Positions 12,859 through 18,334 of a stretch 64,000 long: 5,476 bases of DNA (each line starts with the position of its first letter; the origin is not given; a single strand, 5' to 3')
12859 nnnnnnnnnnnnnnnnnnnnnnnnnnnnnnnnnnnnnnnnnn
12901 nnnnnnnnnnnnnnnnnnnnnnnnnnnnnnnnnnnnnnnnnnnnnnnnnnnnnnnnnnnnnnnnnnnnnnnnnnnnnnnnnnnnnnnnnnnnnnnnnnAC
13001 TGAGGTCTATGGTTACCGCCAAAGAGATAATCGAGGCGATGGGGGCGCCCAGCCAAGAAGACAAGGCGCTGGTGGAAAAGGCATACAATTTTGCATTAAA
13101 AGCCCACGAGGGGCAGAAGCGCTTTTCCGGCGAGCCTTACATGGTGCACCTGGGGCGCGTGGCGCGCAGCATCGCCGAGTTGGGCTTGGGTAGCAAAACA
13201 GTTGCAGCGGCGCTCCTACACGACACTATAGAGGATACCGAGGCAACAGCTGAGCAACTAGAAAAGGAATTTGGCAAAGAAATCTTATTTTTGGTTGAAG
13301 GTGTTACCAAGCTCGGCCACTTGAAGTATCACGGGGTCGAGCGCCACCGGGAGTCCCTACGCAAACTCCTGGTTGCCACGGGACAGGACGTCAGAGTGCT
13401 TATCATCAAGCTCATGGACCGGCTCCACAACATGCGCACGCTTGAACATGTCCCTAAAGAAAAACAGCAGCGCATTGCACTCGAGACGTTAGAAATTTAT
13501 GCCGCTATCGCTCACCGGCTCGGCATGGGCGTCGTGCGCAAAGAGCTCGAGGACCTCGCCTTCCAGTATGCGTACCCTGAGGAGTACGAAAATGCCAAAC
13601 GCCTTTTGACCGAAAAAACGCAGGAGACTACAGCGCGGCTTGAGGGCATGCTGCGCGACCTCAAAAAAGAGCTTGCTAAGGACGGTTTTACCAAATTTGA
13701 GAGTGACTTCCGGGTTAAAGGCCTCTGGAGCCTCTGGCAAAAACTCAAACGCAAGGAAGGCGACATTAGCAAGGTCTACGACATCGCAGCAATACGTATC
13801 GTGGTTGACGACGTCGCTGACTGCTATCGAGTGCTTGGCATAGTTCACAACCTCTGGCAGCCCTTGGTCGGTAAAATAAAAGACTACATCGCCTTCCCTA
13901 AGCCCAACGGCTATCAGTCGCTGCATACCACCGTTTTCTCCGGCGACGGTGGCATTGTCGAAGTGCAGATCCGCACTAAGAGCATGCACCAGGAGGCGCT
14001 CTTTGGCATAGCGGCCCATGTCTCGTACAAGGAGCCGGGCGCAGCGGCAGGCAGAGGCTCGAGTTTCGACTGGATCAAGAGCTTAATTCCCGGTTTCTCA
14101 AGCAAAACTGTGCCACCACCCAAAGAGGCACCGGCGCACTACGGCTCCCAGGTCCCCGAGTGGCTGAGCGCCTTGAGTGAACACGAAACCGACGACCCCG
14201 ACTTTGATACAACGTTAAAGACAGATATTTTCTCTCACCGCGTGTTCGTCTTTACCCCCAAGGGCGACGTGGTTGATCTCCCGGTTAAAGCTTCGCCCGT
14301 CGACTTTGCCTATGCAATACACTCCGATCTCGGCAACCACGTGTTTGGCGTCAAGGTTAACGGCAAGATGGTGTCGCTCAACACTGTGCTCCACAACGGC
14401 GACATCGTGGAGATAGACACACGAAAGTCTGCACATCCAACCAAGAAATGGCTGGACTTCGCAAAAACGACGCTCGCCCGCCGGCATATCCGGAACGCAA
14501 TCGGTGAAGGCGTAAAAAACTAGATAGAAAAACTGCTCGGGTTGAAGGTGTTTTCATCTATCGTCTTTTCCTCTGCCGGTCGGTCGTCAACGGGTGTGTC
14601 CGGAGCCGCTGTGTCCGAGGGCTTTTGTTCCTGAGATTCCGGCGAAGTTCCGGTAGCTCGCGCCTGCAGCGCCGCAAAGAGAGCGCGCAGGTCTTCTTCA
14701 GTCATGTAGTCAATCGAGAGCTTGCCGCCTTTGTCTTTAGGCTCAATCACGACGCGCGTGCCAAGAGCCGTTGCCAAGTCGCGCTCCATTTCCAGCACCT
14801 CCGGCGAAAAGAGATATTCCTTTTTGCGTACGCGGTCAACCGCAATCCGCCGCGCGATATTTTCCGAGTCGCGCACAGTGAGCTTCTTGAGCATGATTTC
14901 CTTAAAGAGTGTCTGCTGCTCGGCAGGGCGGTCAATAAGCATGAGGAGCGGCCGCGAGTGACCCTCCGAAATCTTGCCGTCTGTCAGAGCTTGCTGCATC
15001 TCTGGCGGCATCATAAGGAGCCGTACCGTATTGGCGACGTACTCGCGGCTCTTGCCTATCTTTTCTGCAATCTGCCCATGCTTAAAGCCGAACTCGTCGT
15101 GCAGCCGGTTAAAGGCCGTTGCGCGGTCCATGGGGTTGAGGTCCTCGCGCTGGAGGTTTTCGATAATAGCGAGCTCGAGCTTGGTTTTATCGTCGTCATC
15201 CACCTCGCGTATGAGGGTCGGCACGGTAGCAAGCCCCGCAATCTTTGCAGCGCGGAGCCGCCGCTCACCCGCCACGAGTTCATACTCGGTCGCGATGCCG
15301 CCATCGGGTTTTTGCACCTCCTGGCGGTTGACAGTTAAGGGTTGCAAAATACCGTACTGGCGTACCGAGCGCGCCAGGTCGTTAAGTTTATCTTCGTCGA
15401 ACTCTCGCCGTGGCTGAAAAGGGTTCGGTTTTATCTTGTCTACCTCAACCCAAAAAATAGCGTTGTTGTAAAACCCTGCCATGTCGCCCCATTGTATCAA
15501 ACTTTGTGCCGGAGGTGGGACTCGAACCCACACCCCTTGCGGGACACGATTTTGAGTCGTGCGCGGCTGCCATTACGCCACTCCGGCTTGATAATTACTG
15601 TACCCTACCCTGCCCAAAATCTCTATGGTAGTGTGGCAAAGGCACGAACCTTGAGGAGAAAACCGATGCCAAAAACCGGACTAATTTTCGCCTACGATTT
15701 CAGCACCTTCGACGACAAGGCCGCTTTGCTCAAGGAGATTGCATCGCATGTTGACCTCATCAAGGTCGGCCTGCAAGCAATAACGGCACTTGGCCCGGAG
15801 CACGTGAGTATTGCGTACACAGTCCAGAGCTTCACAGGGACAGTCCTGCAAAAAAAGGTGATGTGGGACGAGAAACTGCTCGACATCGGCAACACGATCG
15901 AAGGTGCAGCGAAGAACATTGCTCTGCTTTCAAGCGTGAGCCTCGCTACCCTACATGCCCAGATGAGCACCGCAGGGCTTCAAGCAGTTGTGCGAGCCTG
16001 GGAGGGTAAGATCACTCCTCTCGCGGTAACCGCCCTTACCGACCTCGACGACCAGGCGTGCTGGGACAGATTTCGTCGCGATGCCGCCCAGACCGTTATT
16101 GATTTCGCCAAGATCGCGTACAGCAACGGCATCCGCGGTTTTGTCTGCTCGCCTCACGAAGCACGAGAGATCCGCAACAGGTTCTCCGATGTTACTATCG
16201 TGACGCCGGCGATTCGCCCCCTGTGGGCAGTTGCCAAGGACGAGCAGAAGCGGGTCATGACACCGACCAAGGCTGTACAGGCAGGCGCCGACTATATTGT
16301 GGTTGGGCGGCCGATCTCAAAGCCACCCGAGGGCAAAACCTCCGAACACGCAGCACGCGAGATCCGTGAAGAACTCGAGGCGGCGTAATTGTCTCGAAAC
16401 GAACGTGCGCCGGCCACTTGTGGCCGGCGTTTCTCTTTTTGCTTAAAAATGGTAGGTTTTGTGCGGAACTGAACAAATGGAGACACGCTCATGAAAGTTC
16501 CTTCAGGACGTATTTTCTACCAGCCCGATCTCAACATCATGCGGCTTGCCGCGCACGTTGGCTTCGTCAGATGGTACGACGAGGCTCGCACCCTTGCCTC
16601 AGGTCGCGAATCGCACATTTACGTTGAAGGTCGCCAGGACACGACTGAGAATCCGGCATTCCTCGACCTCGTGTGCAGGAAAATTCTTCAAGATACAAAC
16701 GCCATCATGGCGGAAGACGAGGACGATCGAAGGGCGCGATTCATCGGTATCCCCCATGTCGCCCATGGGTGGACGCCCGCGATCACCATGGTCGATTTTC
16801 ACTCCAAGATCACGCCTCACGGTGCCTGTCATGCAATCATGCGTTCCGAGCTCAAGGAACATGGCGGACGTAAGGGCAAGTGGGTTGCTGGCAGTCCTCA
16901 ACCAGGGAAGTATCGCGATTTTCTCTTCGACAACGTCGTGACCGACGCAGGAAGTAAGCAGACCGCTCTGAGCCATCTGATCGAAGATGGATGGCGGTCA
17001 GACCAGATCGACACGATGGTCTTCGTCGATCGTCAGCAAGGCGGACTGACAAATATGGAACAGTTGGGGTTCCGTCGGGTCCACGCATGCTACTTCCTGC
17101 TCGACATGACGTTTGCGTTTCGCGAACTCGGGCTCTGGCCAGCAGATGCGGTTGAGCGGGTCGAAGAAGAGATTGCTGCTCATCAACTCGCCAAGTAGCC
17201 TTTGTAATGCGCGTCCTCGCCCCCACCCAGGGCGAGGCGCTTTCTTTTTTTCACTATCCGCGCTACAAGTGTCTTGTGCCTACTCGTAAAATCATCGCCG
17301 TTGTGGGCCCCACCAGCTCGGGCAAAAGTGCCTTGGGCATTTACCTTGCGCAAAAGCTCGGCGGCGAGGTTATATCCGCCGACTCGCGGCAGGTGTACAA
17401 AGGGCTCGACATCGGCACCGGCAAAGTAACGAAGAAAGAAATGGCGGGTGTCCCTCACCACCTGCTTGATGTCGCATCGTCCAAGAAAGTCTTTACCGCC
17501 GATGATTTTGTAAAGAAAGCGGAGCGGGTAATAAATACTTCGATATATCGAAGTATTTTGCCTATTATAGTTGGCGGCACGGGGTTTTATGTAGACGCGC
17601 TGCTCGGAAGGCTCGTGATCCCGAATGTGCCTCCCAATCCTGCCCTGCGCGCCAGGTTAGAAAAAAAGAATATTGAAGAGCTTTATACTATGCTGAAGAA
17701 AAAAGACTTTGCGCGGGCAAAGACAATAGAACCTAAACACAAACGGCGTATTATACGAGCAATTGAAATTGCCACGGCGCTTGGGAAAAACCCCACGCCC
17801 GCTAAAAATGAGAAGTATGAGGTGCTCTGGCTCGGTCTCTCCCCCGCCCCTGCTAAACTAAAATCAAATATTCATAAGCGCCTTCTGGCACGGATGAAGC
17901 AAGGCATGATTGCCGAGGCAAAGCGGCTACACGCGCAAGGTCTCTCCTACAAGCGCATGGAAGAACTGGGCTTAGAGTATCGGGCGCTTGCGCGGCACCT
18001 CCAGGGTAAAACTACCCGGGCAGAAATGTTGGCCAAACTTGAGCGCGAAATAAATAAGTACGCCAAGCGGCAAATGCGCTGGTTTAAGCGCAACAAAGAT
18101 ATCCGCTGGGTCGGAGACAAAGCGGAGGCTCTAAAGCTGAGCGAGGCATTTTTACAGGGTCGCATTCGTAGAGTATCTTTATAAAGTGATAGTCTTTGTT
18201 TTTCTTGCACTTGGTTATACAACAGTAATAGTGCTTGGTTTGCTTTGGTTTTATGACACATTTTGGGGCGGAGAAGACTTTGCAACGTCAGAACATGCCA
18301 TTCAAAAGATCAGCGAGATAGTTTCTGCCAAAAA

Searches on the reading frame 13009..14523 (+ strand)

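Call 62: search_protein_families(library=pfam, proteins=[window:13009-14523:+], max_evalue=0.0001)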
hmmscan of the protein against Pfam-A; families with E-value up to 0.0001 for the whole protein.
window:13009-14523:+ (504 aa): 4 families
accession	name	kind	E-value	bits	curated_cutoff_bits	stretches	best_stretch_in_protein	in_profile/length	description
PF13328.12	HD_4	-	1.5e-43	148.6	27.2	1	25-173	1-155/156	HD domain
PF04607.23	RelA_SpoT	-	2.9e-38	131.1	27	1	235-343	2-111/113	Region found in RelA / SpoT proteins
PF02824.27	TGS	-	3.4e-22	78.7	22.2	1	412-469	1-58/60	TGS domain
PF01966.28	HD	-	1.6e-09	38.5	22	1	47-142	4-116/116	HD domain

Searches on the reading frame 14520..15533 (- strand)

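Call 62: search_protein_families(library=pfam, proteins=[window:14520-15533:-], max_evalue=0.0001)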
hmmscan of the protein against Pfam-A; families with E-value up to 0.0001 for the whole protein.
window:14520-15533:- (337 aa): 3 families
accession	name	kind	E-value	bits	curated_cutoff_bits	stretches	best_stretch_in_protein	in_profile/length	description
PF17762.8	HTH_ParB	-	1.8e-30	105.5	22.6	1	130-230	1-100/102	ParB HTH domain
PF02195.25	ParB_N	-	1.3e-29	102.5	26.3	1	29-128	6-95/95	ParB N-terminal domain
PF23552.2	ParB_C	-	4.3e-08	32.9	23.8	1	243-286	2-46/50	ParB dimerisation domain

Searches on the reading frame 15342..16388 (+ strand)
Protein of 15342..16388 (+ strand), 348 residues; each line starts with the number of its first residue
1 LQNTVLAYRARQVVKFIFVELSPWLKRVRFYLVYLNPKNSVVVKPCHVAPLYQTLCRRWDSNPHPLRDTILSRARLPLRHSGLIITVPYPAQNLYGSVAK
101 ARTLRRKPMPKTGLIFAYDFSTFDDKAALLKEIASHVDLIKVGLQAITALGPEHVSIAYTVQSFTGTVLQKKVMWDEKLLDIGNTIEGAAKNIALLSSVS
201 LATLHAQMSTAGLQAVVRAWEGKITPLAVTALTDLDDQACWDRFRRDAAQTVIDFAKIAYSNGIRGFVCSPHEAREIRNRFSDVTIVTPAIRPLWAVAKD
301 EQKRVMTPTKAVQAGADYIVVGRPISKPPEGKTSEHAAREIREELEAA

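Call 62: search_protein_families(library=pfam, proteins=[window:15342-16388:+], max_evalue=0.0001)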
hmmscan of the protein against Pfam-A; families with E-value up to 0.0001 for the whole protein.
window:15342-16388:+ (348 aa): 1 family
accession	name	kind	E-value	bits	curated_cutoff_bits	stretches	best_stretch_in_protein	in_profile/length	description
PF00215.30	OMPdecase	-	4.4e-33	115.5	27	1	114-329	3-212/221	Orotidine 5'-phosphate decarboxylase / HUMPS family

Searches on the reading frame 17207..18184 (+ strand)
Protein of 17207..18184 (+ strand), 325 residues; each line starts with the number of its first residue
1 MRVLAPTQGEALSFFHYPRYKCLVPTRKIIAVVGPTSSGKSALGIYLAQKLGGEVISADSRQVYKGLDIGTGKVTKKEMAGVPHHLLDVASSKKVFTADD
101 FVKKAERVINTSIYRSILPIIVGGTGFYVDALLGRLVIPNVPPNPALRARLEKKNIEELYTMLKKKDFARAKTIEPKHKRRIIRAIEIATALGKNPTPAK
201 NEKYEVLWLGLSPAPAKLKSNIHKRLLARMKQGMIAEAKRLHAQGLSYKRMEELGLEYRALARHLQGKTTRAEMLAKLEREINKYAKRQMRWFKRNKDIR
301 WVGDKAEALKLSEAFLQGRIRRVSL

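Call 62: search_protein_families(library=pfam, proteins=[window:17207-18184:+], max_evalue=0.0001)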
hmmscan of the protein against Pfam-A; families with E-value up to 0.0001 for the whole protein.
window:17207-18184:+ (325 aa): 2 families
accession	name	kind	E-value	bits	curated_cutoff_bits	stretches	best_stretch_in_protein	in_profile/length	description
PF01715.23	IPPT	-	4.7e-63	213.5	23.6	1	62-295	1-242/243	IPP transferase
PF01745.22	IPT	-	4.8e-09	36.4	20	1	28-104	2-79/233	Isopentenyl transferase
